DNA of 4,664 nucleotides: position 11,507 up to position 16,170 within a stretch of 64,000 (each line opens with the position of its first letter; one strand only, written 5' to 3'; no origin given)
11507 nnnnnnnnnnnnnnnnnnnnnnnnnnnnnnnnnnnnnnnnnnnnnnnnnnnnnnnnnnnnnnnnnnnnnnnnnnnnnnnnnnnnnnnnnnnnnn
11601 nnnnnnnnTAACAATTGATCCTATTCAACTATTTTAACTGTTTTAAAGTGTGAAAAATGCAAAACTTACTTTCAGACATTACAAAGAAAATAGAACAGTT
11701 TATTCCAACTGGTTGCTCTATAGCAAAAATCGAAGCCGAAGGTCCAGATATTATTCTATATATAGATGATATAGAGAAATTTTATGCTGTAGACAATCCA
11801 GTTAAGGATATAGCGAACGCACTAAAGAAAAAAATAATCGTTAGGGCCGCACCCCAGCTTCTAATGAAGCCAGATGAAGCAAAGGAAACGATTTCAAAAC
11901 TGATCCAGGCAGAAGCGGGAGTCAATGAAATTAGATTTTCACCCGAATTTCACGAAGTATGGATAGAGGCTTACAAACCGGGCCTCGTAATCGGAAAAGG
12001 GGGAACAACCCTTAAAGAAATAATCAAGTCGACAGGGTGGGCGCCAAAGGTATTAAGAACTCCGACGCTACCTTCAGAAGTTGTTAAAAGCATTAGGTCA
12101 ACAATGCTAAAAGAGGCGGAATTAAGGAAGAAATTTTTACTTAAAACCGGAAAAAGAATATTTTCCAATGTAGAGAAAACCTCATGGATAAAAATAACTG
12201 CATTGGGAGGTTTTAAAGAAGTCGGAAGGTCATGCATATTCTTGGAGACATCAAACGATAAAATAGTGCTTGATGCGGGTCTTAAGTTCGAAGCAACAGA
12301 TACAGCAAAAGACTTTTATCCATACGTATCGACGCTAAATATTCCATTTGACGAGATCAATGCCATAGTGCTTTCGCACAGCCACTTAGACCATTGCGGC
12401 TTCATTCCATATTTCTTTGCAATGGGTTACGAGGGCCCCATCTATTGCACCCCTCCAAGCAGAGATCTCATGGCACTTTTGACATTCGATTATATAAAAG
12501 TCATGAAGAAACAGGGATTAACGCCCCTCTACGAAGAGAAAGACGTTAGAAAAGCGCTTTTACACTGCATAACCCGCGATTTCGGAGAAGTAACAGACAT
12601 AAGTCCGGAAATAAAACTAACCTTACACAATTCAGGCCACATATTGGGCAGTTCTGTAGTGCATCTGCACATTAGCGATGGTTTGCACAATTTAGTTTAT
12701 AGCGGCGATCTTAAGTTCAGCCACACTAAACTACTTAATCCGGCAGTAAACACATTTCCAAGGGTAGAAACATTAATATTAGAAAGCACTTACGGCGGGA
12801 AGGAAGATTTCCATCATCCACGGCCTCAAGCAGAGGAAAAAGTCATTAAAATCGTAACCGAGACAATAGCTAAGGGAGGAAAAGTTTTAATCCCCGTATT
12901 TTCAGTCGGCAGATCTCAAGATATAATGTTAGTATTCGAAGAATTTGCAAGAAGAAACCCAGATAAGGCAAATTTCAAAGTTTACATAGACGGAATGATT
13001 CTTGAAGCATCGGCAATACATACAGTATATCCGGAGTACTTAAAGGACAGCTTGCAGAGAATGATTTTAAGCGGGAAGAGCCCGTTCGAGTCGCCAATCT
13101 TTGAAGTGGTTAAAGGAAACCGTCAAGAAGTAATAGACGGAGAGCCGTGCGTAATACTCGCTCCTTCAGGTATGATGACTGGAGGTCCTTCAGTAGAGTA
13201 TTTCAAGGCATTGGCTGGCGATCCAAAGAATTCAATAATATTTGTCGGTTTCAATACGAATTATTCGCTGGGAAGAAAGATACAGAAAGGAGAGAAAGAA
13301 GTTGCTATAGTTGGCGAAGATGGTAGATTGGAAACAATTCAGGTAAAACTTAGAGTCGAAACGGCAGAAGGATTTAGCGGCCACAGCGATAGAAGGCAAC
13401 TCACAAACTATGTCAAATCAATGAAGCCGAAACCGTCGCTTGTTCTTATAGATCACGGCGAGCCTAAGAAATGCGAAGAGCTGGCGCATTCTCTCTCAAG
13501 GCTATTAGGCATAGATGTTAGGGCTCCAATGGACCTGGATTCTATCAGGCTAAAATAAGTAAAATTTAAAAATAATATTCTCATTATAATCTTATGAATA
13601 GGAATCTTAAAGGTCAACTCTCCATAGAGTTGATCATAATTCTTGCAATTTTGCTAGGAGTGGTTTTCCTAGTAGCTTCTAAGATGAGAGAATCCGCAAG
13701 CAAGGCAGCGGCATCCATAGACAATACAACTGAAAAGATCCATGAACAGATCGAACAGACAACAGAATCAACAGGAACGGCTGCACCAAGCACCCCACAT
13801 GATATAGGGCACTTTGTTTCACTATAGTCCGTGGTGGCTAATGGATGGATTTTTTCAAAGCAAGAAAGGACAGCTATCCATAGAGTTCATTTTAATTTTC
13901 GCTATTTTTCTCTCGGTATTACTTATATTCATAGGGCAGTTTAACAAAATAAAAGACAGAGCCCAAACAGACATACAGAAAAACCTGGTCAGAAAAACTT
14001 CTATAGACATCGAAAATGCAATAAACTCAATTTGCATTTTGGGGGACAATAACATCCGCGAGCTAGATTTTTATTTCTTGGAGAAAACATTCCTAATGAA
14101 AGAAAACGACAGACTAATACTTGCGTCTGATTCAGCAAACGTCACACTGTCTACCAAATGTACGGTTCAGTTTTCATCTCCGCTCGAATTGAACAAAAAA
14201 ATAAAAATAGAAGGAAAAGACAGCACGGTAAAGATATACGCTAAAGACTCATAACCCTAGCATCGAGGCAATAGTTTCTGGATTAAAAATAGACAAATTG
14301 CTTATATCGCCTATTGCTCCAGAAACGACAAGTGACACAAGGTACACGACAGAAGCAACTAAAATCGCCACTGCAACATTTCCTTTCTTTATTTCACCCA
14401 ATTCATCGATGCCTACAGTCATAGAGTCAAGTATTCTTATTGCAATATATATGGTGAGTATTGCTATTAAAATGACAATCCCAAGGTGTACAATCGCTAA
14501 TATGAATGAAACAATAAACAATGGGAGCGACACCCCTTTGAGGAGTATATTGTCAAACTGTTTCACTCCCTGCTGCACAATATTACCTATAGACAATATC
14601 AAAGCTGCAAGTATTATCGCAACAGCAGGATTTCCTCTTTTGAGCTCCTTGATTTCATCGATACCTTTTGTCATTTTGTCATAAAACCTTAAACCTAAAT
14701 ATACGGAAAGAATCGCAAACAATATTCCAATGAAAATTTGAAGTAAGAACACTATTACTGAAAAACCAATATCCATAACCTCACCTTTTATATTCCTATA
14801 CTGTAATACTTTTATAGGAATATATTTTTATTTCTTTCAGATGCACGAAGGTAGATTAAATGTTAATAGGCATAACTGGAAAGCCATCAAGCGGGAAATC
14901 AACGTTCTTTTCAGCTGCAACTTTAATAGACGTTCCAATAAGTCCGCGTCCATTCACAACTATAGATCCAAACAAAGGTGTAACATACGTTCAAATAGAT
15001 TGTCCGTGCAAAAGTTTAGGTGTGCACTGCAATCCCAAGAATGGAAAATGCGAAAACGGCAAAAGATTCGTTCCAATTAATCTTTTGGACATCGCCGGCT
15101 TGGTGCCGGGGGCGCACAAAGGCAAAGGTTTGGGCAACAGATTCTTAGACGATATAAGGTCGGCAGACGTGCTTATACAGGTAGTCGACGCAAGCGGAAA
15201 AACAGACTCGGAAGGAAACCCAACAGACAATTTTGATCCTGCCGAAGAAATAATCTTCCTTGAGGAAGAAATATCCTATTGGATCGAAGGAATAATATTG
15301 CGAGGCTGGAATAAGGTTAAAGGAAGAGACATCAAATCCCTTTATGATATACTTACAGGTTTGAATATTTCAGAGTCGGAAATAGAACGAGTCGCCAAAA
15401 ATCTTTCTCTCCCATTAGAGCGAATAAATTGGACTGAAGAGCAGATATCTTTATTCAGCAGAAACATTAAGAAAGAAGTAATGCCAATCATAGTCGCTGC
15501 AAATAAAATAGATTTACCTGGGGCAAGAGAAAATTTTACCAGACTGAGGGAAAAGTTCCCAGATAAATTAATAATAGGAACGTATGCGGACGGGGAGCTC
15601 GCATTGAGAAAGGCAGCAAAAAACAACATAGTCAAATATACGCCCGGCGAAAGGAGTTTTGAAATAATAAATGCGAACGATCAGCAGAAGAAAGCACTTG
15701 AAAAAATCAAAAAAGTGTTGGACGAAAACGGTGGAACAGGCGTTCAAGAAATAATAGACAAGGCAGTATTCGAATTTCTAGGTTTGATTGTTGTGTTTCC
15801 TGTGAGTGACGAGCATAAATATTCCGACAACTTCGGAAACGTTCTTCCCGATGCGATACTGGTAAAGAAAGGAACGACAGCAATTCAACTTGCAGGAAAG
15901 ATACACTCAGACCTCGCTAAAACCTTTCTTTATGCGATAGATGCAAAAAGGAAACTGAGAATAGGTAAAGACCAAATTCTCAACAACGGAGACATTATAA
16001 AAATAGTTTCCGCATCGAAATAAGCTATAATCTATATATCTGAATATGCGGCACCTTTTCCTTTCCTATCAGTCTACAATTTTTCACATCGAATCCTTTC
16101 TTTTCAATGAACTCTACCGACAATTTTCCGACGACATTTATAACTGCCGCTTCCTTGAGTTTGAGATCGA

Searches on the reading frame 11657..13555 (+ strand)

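Call 73: search_protein_families(library=pfam, proteins=[window:11657-13555:+], max_evalue=0.001)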
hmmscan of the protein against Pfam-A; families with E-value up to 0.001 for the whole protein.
window:11657-13555:+ (633 aa): 7 families
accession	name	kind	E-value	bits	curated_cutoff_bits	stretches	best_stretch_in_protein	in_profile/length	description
PF10996.14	Beta-Casp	-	1.2e-25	90.8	27.7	1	421-542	2-120/120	Beta-Casp domain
PF07521.17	RMMBL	-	1e-17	64.3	21.6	1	561-624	2-63/63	Zn-dependent metallo-hydrolase RNA specificity domain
PF17214.9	KH_TffA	-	2.2e-15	56.8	22.6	1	3-69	2-68/68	Transcription termination factor FttA, KH domain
PF16661.11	Lactamase_B_6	-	5.7e-12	45.8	27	1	196-363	2-173/193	Metallo-beta-lactamase superfamily domain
PF00753.33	Lactamase_B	-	5.5e-11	43.2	22.7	1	190-253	5-63/196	Metallo-beta-lactamase superfamily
PF12706.13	Lactamase_B_2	-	1.1e-05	25.6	27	1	203-380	3-167/200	Beta-lactamase superfamily domain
PF07650.23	KH_2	-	7.9e-05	22.8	22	1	77-124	4-52/78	KH domain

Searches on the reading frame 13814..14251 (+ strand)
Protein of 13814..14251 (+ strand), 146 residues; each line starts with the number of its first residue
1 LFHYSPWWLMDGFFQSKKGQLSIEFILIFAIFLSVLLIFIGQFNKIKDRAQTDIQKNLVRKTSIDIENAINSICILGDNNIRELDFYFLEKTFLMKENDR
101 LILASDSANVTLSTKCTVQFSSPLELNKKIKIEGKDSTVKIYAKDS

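Call 73: search_protein_families(library=pfam, proteins=[window:13814-14251:+], max_evalue=0.001)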
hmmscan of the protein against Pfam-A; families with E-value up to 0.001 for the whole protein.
window:13814-14251:+ (146 aa): 1 family
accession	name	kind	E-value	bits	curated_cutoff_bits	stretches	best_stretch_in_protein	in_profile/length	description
PF04021.17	Class_IIIsignal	-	2.6e-07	30.8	23.7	1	17-40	1-24/27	Class III signal peptide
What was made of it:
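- A pilin-like class III signal-peptide gene lies at 13814-14254 (call 73).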

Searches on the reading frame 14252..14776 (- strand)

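Call 73: search_protein_families(library=pfam, proteins=[window:14252-14776:-], max_evalue=0.001)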
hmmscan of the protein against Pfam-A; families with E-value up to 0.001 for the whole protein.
window:14252-14776:- (175 aa): 2 families
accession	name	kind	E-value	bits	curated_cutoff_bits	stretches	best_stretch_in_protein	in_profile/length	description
PF03994.20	DUF350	-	3e-22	79.6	26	2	11-155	6-133/133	Domain of Unknown Function (DUF350)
PF06664.17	WLS-like_TM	-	0.00057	19.7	28.3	1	8-169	71-223/247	Wntless-like, transmembrane domain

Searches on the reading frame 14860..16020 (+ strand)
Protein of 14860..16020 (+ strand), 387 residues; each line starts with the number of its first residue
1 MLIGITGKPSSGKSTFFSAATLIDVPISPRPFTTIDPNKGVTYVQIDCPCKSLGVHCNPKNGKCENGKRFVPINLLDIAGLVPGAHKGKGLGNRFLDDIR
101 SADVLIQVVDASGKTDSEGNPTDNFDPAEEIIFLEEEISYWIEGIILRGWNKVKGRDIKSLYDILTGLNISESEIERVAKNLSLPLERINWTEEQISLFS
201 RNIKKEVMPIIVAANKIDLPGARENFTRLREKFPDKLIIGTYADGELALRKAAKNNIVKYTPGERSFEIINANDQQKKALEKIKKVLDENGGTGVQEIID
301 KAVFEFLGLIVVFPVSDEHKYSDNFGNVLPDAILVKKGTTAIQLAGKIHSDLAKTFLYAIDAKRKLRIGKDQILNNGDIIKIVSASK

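Call 73: search_protein_families(library=pfam, proteins=[window:14860-16020:+], max_evalue=0.001)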
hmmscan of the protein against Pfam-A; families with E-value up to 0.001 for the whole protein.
window:14860-16020:+ (387 aa): 4 families
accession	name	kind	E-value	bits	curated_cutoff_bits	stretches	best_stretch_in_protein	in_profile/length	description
PF08438.16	YGR210-like_G4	-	3.6e-34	117.9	24.7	1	213-317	1-108/108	Obg-like GTPase YGR210-like, G4 motif-containing domain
PF01926.29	MMR_HSR1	-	3.7e-15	56.5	21.9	1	3-117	2-86/113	50S ribosome-binding GTPase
PF02824.27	TGS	-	3.6e-12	46.6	22.2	1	327-383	3-59/60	TGS domain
PF06071.19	YchF-GTPase_C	-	2.9e-05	24.5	27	1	335-359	17-41/84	Protein of unknown function (DUF933)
